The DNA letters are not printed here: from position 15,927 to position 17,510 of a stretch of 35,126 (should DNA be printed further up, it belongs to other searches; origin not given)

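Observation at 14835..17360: Tandem ACAD-fold pair in which neither subunit shows either known catalytic-glutamate position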

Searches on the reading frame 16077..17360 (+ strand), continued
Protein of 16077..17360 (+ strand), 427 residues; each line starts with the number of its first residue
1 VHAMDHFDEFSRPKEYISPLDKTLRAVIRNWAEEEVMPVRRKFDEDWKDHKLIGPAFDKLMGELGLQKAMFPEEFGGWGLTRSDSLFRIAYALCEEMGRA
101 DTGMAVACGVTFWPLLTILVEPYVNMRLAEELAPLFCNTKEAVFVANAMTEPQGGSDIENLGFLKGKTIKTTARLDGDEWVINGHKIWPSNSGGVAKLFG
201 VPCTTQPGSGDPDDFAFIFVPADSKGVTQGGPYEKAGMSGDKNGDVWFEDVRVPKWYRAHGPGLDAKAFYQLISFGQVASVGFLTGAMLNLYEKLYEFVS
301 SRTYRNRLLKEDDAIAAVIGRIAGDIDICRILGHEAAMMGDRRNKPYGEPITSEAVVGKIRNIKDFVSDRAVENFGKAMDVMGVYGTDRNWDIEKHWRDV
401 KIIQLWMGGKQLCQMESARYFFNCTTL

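Call 51: find_encoding_contigs(protein=P0001, flank=10000, max_places=2)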
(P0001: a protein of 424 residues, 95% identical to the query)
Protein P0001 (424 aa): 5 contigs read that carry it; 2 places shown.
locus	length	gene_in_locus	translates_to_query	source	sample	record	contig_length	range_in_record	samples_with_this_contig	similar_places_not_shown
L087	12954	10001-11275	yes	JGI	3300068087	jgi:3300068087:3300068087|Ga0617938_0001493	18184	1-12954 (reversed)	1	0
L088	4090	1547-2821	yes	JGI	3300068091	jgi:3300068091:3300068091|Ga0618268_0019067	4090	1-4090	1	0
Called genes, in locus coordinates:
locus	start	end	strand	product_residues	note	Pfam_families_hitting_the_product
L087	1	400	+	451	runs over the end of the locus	PF21799:MurD-like_N, PF08245:Mur_ligase_M, PF02875:Mur_ligase_C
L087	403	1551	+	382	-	PF01098:FTSW_RODA_SPOVE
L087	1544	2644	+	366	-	PF03033:Glyco_transf_28, PF04101:Glyco_tran_28_C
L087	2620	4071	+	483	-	PF01225:Mur_ligase, PF08245:Mur_ligase_M, PF02875:Mur_ligase_C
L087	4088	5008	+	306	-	PF01565:FAD_binding_4, PF02873:MurB_C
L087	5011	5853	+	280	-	PF08478:POTRA_1, PF03799:FtsQ_DivIB_C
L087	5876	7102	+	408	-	PF11104:PilM_2 (faint), PF14450:FtsA, PF02491:SHS2_FTSA, PF06723:MreB_Mbl, PF06277:EutA (weak), PF14450:FtsA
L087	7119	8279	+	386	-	PF00091:Tubulin, PF12327:FtsZ_C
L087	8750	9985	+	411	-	PF02771:Acyl-CoA_dh_N (weak), PF00441:Acyl-CoA_dh_1, PF08028:Acyl-CoA_dh_2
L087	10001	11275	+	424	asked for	PF02771:Acyl-CoA_dh_N, PF02770:Acyl-CoA_dh_M, PF00441:Acyl-CoA_dh_1, PF08028:Acyl-CoA_dh_2 (weak)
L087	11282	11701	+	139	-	-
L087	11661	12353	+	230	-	-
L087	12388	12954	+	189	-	?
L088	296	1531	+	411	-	PF02771:Acyl-CoA_dh_N (weak), PF00441:Acyl-CoA_dh_1, PF08028:Acyl-CoA_dh_2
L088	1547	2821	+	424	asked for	PF02771:Acyl-CoA_dh_N, PF02770:Acyl-CoA_dh_M, PF00441:Acyl-CoA_dh_1, PF08028:Acyl-CoA_dh_2 (weak)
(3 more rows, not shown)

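Call 55: predict_structure(alignment_id=A1)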
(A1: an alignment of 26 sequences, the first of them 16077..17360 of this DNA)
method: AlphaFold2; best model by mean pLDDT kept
length: 427 residues; sequences in the alignment: 26
mean_pLDDT: 83.4   pTM: 0.87
mean pLDDT of the five models: 83.4, 83.0, 81.9, 81.4, 79.8
residues with pLDDT >= 90: 178; 70-90: 188; 50-70: 42; < 50: 19
segments of 3 or more residues with pLDDT < 50: 1-4, 152-156, 236-243
pLDDT, mean of each block of 10 residues (from residue 1): 59 78 89 90 74 89 94 95 90 93 81 91 94 96 81 54 67 91 68 78 82 89 88 52 66 96 89 89 94 91 87 89 94 93 86 88 91 91 79 79 68 77 75
secondary structure, 60 per line:
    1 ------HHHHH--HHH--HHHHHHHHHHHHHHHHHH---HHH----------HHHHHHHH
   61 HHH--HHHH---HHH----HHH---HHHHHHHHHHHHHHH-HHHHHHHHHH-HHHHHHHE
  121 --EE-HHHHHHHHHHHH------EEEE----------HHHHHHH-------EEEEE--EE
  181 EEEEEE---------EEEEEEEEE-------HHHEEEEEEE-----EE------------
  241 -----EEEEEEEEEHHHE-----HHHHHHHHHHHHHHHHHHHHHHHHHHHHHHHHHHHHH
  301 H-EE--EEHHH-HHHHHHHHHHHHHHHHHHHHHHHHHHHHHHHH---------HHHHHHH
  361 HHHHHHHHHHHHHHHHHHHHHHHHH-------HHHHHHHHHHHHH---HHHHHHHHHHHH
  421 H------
elements in order: H7-11 H19-36 H53-63 H66-69 H86-100 H102-111 H113-119 H126-137 E144-147 H158-164 E172-176 E179-186 E196-204 E215-221 E246-254 H264-301 H313-344 H354-385 H393-405 H409-421

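Call 58: fold_search(model_id=the predicted structure, library=pdb)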
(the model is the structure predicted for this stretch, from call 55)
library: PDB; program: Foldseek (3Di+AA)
matches with E <= 10: 578; with E <= 0.001: 318
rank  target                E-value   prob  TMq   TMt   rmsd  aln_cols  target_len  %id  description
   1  1ukw_A                5.9e-20  1.00  0.76  0.85   3.4       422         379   24  Crystal structure of medium-chain acyl-CoA dehydrogenase from Thermus thermophilus HB8 (released 2004-11-09)
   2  3mdd_A                4.6e-19  1.00  0.78  0.86   3.1       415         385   24  CRYSTAL STRUCTURES OF MEDIUM CHAIN ACYL-COA DEHYDROGENASE FROM PIG LIVER MITOCHONDRIA WITH AND WITHOUT SUBSTRATE (released 1994-09-30)
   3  8sgp_A                8.7e-19  1.00  0.78  0.86   3.1       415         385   25  human liver mitochondrial Medium-chain specific acyl-CoA dehydrogenase (released 2024-02-21)
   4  1egd_A                1.0e-18  1.00  0.79  0.86   3.1       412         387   24  STRUCTURE OF T255E, E376G MUTANT OF HUMAN MEDIUM CHAIN ACYL-COA DEHYDROGENASE (released 1997-06-16)
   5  1ege_A                1.1e-18  1.00  0.78  0.85   3.2       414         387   25  STRUCTURE OF T255E, E376G MUTANT OF HUMAN MEDIUM CHAIN ACYL-COA DEHYDROGENASE (released 1997-06-16)
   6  4n5f_A                1.4e-18  1.00  0.77  0.86   3.7       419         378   23  Crystal Structure of a Putative acyl-CoA dehydrogenase with bound FADH2 from Burkholderia cenocepacia J2315 (released 2013-10-30)
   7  1jqi_A                1.4e-18  1.00  0.77  0.85   3.5       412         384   24  Crystal Structure of Rat Short Chain Acyl-CoA Dehydrogenase Complexed With Acetoacetyl-CoA (released 2002-02-13)
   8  2vig_G                1.4e-18  1.00  0.75  0.85   3.7       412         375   22  Crystal structure of human short-chain acyl CoA dehydrogenase (released 2007-12-25)
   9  1rx0_C                1.6e-18  1.00  0.78  0.86   3.3       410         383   19  Crystal structure of isobutyryl-CoA dehydrogenase complexed with substrate/ligand. (released 2004-04-20)
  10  1udy_B                1.7e-18  1.00  0.78  0.87   3.2       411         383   24  Medium-Chain Acyl-CoA Dehydrogenase with 3-Thiaoctanoyl-CoA (released 2003-12-09)
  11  4p13_B                2.1e-18  1.00  0.78  0.85   3.3       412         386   23  Medium chain acyl-CoA dehydrogenase, K304E mutant (released 2015-03-18)
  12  4p13_A                2.4e-18  1.00  0.77  0.85   3.6       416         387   23  Medium chain acyl-CoA dehydrogenase, K304E mutant (released 2015-03-18)
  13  2vig_H                2.9e-18  1.00  0.75  0.85   3.5       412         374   22  Crystal structure of human short-chain acyl CoA dehydrogenase (released 2007-12-25)
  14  7y0a_A                2.9e-18  1.00  0.74  0.82   3.9       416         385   22  Crystal structure of human short-chain acyl-CoA dehydrogenase (released 2023-07-05)
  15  1rx0_A                3.1e-18  1.00  0.77  0.85   3.4       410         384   18  Crystal structure of isobutyryl-CoA dehydrogenase complexed with substrate/ligand. (released 2004-04-20)
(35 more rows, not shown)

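Call 64: search_protein_families(library=pfam, proteins=[L071:12686-13510:+, L071:13522-14520:+, L071:14529-15437:+, L071:15519-16277:+, L071:16305-16988:+, L071:7823-8635:+, L063:12444-12848:+, L063:13122-15218:+, L063:7375-8397:+, L063:19431-20612:+], max_evalue=0.001)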
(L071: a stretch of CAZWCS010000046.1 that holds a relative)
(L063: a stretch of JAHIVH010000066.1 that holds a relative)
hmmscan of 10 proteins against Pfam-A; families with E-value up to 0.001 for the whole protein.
L071:12686-13510:+ (274 aa): 2 families
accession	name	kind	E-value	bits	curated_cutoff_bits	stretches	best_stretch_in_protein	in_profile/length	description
PF12849.12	PBP_like_2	-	2.7e-42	145.8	27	1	26-257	9-266/267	PBP superfamily domain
PF12727.12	PBP_like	-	1.5e-10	41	27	1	48-206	4-155/193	PBP superfamily domain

L071:13522-14520:+ (332 aa): 1 family
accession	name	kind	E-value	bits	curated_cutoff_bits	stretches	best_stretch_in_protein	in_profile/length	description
PF00528.27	BPD_transp_1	-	2.2e-21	76.8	26.4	1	123-325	3-182/184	Binding-protein-dependent transport system inner membrane component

L071:14529-15437:+ (302 aa): 1 family
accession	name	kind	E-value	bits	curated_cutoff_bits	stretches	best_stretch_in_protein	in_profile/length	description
PF00528.27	BPD_transp_1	-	1e-18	68.2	26.4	1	96-292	3-175/184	Binding-protein-dependent transport system inner membrane component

L071:15519-16277:+ (252 aa): 9 families
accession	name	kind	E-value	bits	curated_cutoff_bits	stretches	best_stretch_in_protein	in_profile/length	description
PF00005.33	ABC_tran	-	1.5e-30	107.1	25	1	22-176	2-136/137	ABC transporter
PF13304.12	AAA_21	-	1.4e-11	45.4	27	2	33-65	1-36/304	AAA domain, putative AbiEii toxin, Type IV TA system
PF02463.25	SMC_N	-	1.1e-09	38.5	40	1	18-216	10-208/220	RecF/RecN/SMC N terminal domain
PF13401.12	AAA_22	-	0.00012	22.8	27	1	30-143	4-80/130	AAA domain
PF13476.12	AAA_23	-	0.00018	22.7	27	1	19-51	8-39/201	AAA domain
PF20703.3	nSTAND1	-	0.00021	21.5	27.1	1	9-50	11-52/379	Novel STAND NTPase 1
PF03193.22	RsgA_GTPase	-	0.00049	20.4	30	0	24-53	100-128/174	RsgA GTPase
PF13555.12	AAA_29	-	0.00066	19.8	27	0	25-48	16-39/61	P-loop containing region of AAA domain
PF03215.21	Rad17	-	0.0009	19.7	23.8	0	20-53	34-67/186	Rad17 P-loop domain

L071:16305-16988:+ (227 aa): 2 families
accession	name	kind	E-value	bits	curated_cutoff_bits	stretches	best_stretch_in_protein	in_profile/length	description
PF01895.24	PhoU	-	2.7e-46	156.3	23.5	2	17-104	2-89/89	PhoU domain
PF04356.17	DUF489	-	0.00027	21.5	26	0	122-203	23-105/192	Protein of unknown function (DUF489)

L071:7823-8635:+ (270 aa): 1 family
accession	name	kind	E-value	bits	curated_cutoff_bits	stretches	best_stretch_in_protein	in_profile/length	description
PF12225.13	DUF5981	-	8.5e-18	64.3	23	1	159-233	21-94/95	Methylene-tetrahydrofolate reductase C terminal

L063:12444-12848:+ (134 aa): 0 families

L063:13122-15218:+ (698 aa): 1 family
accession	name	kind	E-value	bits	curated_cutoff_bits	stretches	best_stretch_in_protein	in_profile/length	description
PF00365.25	PFK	-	3.3e-34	119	30.9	1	98-309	1-198/277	Phosphofructokinase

L063:7375-8397:+ (340 aa): 4 families
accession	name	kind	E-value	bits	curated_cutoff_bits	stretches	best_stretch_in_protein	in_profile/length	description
PF13487.12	HD_5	-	7.9e-41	140.1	27.2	1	161-323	5-170/170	HD domain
PF00072.30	Response_reg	-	4.8e-29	101.2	30.2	1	7-118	1-111/111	Response regulator receiver domain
PF01966.28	HD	-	2.1e-18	67.2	22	1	171-291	2-115/116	HD domain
PF08668.18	HDOD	-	9.4e-05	22.4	22.9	1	171-260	96-195/196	HDOD domain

L063:19431-20612:+ (393 aa): 0 families

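Call 79: search_protein_families(library=pfam, proteins=[L037:18579-19571:-, L027:2591-4045:-, L054:10130-11398:-, L067:4231-4962:-, L022:5415-6440:+, L039:3642-5117:-, L046:3898-4584:+, L072:6370-7887:-, L017:813-1679:+, L062:2005-3003:+], max_evalue=0.001)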
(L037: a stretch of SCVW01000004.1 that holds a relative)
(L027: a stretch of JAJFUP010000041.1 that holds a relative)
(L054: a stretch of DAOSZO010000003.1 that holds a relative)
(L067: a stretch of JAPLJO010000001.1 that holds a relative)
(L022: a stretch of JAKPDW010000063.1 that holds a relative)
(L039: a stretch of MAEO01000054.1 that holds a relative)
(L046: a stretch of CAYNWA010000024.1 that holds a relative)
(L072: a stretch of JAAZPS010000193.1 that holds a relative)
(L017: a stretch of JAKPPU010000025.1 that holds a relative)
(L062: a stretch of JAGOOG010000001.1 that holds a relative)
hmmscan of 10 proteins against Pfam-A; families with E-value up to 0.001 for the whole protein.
L037:18579-19571:- (330 aa): 0 families

L027:2591-4045:- (484 aa): 0 families

L054:10130-11398:- (422 aa): 0 families

L067:4231-4962:- (243 aa): 0 families

L022:5415-6440:+ (341 aa): 0 families

L039:3642-5117:- (491 aa): 2 families
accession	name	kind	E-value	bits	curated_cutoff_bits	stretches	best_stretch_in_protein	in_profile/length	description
PF00501.34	AMP-binding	-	7.2e-95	318.4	29.9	1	13-371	1-384/384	AMP-binding enzyme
PF13193.12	AMP-binding_C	-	4.1e-12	47.3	24.5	1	421-489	1-69/76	AMP-binding enzyme C-terminal domain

L046:3898-4584:+ (228 aa): 1 family
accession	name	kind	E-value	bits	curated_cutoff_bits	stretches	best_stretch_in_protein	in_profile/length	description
PF01852.25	START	-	8.8e-07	28.9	22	1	23-209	15-202/207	START domain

L072:6370-7887:- (505 aa): 0 families

L017:813-1679:+ (288 aa): 0 families

L062:2005-3003:+ (332 aa): 1 family
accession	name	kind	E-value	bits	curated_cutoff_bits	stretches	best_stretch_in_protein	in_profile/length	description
PF00413.30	Peptidase_M10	-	2e-12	47.7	24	1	216-328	65-157/159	Matrixin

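Call 81: search_solved_structures(query=L048:13631-14779:+, max_evalue=0.001)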
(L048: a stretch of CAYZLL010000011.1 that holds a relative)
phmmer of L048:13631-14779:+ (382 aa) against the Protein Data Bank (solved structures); distinct sequences matched with E-value up to 0.001: 5.
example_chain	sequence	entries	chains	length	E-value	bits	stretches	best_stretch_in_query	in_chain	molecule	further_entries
8s02_B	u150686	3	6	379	5e-39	137.4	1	17-377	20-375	BzdN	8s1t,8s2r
9g87_B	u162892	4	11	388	9e-36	126.7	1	18-375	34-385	3-methylbenzoyl-CoA reductase gamma subunit MbdN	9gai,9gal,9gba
3o3m_B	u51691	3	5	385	2.3e-35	125.4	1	17-374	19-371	beta subunit 2-hydroxyacyl-CoA dehydratase | beta-subunit 2-hydroxyacyl-CoA dehydratase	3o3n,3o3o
7yyl_C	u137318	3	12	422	2.2e-27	99.1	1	18-375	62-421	Dehydratase family protein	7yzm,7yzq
6eno_A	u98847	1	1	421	3.9e-27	98.3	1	18-375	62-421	Dehydratase family protein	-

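Call 82: search_solved_structures(query=L048:14776-16182:+, max_evalue=0.01)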
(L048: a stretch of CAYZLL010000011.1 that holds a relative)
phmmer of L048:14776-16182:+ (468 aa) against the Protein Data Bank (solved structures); distinct sequences matched with E-value up to 0.01: 3.
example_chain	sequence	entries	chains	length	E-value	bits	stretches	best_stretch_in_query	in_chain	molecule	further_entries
7yyl_C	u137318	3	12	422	7.1e-06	28.2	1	162-266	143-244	Dehydratase family protein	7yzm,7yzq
6eno_A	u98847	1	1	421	1.3e-05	27.3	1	162-266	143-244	Dehydratase family protein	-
3o3m_A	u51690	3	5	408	0.00012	24.2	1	64-338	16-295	alpha subunit 2-hydroxyisocaproyl-CoA dehydratase | alpha-subunit 2-hydroxyisocaproyl-CoA dehydratase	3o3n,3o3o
